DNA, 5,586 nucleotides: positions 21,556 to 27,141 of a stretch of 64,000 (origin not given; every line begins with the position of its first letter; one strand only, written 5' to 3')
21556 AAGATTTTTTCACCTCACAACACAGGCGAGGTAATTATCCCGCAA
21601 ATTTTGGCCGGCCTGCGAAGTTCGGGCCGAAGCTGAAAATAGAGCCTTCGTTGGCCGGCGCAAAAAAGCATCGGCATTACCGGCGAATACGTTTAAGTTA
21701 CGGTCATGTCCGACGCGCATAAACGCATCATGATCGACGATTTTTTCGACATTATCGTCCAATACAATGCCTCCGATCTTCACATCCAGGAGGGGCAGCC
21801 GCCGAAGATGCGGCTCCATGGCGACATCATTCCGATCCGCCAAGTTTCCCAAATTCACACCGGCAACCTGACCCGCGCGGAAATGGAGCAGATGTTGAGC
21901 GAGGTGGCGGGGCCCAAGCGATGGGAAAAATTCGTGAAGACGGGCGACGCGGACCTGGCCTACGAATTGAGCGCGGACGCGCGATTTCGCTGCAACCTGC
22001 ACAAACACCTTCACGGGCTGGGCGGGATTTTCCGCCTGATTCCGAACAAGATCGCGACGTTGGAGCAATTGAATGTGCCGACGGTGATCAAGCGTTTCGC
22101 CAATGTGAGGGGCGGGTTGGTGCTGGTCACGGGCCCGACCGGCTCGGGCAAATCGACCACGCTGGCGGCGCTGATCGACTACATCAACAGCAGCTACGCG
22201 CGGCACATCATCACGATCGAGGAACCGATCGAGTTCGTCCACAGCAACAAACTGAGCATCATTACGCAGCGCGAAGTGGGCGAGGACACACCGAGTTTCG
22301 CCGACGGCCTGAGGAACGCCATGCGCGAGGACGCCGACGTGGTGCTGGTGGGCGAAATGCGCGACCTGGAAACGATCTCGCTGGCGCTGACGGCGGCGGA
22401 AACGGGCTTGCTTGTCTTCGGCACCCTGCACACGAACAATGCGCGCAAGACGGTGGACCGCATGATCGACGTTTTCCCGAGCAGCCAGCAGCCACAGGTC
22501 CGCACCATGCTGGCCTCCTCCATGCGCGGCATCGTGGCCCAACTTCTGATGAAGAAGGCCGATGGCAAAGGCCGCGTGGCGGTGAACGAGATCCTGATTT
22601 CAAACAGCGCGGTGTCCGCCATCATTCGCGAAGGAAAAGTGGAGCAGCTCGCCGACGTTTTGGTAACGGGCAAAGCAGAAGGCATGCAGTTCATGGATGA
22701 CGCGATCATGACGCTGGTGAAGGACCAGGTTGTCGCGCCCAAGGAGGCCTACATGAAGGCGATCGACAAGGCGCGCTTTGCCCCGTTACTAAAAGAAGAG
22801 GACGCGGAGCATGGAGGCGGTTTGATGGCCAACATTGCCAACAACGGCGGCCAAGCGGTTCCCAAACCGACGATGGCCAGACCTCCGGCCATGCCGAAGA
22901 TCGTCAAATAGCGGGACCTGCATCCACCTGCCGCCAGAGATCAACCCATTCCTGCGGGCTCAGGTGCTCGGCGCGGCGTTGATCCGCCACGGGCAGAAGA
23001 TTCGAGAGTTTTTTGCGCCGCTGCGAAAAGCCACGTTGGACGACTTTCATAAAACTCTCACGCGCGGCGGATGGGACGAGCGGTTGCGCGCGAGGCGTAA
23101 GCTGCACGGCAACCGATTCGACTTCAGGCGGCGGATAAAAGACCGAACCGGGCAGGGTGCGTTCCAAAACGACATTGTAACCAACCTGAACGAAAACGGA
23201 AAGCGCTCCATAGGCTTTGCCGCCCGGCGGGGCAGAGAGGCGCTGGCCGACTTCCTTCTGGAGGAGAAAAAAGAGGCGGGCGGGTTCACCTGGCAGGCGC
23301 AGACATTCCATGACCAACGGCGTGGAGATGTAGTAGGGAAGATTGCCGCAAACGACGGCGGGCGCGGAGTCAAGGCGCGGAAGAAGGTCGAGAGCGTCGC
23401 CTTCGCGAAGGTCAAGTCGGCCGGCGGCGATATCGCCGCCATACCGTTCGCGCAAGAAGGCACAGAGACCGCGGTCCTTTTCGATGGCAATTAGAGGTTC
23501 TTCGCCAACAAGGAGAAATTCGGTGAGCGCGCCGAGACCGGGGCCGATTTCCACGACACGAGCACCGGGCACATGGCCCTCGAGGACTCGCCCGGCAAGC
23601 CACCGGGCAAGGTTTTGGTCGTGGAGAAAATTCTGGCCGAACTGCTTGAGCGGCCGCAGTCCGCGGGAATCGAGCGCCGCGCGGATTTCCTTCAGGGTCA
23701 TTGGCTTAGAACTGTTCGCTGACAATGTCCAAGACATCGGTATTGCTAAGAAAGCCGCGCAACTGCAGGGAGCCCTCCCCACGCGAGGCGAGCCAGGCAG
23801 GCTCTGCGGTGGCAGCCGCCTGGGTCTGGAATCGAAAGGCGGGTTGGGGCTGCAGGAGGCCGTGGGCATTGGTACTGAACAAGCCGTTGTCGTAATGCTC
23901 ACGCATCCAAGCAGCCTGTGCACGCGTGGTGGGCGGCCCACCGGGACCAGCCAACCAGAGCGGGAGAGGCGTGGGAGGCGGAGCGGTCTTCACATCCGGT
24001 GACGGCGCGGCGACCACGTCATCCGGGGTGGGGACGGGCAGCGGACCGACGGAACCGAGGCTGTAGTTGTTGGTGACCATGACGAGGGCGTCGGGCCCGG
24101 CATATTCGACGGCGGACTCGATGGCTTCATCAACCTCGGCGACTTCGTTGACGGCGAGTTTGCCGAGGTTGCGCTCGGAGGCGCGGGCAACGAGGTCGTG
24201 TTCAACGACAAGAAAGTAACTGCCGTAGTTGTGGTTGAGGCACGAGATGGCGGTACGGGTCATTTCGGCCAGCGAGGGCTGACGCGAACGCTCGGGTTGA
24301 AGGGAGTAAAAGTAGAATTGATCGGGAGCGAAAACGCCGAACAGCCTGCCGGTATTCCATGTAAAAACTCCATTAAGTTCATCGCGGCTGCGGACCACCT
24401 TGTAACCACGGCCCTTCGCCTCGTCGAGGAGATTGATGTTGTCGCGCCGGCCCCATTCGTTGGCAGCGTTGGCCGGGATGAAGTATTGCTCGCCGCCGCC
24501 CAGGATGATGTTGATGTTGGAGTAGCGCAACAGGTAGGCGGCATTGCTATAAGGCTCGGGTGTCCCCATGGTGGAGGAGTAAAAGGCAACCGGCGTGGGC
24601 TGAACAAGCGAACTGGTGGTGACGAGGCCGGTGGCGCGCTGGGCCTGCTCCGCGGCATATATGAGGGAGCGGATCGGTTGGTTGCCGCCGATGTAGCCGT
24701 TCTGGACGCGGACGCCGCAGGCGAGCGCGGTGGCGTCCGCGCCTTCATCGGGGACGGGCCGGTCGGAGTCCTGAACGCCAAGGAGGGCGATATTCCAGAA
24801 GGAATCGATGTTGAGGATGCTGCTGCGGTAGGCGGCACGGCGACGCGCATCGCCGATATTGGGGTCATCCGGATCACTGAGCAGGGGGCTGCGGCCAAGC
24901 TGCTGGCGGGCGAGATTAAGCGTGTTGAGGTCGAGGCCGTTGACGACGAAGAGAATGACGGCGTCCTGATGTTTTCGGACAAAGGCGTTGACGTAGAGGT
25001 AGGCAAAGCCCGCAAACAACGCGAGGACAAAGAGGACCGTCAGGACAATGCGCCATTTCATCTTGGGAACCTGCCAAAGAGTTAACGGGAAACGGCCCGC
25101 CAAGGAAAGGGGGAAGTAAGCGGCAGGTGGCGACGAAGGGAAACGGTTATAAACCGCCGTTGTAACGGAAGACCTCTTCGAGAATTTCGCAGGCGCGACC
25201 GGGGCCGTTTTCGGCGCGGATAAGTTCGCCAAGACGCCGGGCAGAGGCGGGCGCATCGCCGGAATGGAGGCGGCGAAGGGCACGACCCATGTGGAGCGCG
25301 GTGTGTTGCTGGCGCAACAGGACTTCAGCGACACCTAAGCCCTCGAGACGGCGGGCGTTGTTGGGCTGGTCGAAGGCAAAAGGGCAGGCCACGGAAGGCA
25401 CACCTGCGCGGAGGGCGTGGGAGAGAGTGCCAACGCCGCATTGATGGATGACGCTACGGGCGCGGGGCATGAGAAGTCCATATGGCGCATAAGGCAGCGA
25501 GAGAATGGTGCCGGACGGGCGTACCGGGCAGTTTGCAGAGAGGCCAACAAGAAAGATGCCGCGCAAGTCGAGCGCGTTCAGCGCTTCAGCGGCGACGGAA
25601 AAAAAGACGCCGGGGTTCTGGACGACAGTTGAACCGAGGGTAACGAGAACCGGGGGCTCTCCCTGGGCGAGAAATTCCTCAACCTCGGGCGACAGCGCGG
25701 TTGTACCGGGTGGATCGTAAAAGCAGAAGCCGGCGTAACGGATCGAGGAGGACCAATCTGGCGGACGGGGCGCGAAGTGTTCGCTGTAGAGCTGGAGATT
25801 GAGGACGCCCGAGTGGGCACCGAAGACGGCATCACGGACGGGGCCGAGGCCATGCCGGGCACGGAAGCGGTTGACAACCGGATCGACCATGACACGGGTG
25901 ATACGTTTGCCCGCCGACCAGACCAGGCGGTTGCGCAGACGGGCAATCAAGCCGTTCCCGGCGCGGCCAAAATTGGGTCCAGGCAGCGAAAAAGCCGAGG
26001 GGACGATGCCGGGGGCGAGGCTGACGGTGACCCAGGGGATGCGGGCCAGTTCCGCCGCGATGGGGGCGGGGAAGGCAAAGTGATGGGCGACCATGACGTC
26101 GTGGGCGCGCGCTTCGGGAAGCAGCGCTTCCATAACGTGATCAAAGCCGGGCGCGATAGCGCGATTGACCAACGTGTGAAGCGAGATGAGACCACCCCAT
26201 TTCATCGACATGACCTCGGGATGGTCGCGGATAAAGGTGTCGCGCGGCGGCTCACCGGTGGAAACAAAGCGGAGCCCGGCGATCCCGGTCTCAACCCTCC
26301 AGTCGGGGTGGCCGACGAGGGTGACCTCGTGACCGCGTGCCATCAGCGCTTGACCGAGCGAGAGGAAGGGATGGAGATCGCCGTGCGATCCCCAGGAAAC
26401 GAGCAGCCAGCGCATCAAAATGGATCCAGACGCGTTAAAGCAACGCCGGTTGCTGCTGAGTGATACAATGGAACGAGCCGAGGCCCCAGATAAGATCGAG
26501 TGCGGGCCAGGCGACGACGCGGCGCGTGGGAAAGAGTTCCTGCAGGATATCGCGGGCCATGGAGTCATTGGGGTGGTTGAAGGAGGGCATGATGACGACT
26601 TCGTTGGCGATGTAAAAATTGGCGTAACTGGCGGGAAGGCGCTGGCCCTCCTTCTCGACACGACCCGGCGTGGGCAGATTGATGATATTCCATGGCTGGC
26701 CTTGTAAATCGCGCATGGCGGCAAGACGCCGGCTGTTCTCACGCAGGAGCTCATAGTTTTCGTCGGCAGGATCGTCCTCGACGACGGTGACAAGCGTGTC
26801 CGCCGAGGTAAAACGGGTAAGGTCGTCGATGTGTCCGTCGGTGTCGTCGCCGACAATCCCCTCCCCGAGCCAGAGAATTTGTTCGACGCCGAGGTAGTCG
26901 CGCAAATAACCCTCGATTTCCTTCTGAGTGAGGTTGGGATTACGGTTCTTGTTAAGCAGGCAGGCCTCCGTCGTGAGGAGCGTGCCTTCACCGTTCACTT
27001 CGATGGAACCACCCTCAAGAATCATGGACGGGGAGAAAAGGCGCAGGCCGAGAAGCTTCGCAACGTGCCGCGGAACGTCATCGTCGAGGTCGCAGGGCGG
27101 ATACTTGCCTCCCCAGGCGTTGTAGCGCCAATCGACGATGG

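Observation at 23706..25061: Alkaline-phosphatase-fold protein that looks catalytically dead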

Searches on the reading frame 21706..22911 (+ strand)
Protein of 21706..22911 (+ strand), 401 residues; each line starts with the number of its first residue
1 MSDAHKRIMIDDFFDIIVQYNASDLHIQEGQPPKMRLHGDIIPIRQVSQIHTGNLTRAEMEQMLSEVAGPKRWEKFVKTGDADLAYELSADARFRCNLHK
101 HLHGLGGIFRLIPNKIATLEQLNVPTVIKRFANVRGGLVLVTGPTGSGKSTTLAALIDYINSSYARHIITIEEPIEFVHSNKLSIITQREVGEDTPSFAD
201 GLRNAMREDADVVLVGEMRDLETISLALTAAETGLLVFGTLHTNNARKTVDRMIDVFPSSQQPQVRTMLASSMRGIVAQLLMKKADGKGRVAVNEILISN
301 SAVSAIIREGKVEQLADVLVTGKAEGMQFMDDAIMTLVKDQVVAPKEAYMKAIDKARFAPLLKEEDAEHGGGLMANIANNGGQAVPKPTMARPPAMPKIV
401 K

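Call 6: search_protein_families(library=pfam, proteins=[window:21706-22911:+], max_evalue=0.1)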
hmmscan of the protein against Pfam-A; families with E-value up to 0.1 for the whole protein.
window:21706-22911:+ (401 aa): 26 families (the best 25 are shown)
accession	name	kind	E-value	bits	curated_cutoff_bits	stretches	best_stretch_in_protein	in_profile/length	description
PF00437.27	T2SSE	-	1.9e-42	145.7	24.9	1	127-291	133-287/370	Type II/IV secretion system protein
PF13191.12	AAA_16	-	2.4e-05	25.3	32.6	1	129-171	17-56/167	AAA ATPase domain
PF13555.12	AAA_29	-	0.00033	20.8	27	1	136-157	23-43/61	P-loop containing region of AAA domain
PF13604.12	AAA_30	-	0.00061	20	27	1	127-163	9-45/191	AAA domain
PF25199.1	nSTAND_NTPase5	-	0.00099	19.4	34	1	134-177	39-82/145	Novel STAND NTPase 5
PF13401.12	AAA_22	-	0.0014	19.3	27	1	136-166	5-34/130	AAA domain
PF13476.12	AAA_23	-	0.0021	19.2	27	1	135-156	18-39/201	AAA domain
PF20720.3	nSTAND3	-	0.0092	16.1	27.2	1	137-174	18-57/155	Novel STAND NTPase 3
PF00004.35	AAA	-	0.0098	16.8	21.2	1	139-220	1-68/131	ATPase family associated with various cellular activities (AAA)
PF13521.12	AAA_28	-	0.011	16.4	27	1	139-210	2-68/164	AAA domain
PF04851.21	ResIII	-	0.011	16.1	22.5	1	139-182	26-70/164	Type III restriction enzyme, res subunit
PF01580.24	FtsK_SpoIIIE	-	0.011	15.7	24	1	137-157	40-60/221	FtsK/SpoIIIE family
PF00005.33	ABC_tran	-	0.018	16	25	1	135-161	10-36/137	ABC transporter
PF10236.15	DAP3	-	0.022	14.4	23.1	1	139-182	26-68/311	Mitochondrial ribosomal death-associated protein 3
PF00265.24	TK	-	0.024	14.9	20.6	1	138-261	3-131/176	Thymidine kinase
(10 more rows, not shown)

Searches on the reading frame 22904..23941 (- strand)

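Call 6: search_protein_families(library=pfam, proteins=[window:22904-23941:-], max_evalue=0.1)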
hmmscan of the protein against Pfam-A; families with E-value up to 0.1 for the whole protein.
window:22904-23941:- (345 aa): 2 families
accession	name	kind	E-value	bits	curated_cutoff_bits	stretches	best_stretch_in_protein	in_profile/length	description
PF00398.26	RrnaAD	-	1.6e-40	139.3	24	1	99-317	6-224/263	Ribosomal RNA adenine dimethylase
PF13649.12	Methyltransf_25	-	0.016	16.3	27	1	129-209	1-81/97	Methyltransferase domain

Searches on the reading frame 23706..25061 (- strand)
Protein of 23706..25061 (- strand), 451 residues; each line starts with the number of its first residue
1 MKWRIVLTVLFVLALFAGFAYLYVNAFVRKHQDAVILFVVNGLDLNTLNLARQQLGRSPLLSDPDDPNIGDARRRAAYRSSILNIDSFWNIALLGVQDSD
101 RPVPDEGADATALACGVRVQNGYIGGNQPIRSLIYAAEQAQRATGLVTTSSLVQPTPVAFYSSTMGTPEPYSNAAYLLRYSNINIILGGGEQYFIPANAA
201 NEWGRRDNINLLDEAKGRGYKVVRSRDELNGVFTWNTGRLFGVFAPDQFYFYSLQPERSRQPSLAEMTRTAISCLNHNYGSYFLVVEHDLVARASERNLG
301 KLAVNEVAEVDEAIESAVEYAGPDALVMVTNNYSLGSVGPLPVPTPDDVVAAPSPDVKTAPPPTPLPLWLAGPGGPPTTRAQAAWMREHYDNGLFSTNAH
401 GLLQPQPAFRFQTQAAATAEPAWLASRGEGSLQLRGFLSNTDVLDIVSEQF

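Call 6: search_protein_families(library=pfam, proteins=[window:23706-25061:-], max_evalue=0.1)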
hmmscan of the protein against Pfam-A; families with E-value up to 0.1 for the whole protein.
window:23706-25061:- (451 aa): 1 family
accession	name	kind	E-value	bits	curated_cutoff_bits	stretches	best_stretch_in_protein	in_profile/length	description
PF00245.25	Alk_phosphatase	-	4.1e-41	141.7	24.4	1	80-334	34-312/423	Alkaline phosphatase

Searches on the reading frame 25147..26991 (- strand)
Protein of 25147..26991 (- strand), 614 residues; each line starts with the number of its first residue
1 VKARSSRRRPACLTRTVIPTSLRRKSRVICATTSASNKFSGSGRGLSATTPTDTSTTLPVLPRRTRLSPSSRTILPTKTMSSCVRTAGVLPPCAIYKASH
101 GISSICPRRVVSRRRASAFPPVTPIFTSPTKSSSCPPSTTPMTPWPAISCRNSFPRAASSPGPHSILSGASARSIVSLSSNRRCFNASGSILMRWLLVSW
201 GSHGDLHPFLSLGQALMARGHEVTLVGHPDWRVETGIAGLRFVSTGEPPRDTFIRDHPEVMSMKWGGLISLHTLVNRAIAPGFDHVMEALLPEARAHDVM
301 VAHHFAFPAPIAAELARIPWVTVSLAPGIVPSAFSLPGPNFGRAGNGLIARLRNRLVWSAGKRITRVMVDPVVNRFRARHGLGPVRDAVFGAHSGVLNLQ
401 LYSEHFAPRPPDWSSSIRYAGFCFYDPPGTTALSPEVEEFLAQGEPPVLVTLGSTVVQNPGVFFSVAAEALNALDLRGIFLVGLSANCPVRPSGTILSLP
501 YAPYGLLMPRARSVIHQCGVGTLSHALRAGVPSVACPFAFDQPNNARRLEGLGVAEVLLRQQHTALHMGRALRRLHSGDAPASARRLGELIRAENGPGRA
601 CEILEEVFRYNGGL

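Call 6: search_protein_families(library=pfam, proteins=[window:25147-26991:-], max_evalue=0.1)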
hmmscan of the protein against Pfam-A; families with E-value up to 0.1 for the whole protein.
window:25147-26991:- (614 aa): 4 families
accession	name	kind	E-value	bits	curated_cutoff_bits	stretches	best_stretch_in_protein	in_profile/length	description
PF06722.18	EryCIII-like_C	-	6.1e-08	33.2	31.7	1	501-589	38-127/145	Erythromycin biosynthesis protein CIII-like, C-terminal domain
PF03033.26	Glyco_transf_28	-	1.4e-05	25.6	26.2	1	197-320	3-114/139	Glycosyltransferase family 28 N-terminal domain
PF04101.22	Glyco_tran_28_C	-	5.7e-05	23.6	22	1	498-575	58-140/166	Glycosyltransferase family 28 C-terminal domain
PF00201.24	UDPGT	-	0.00012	21.5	19.5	1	433-574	261-404/499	UDP-glucoronosyl and UDP-glucosyl transferase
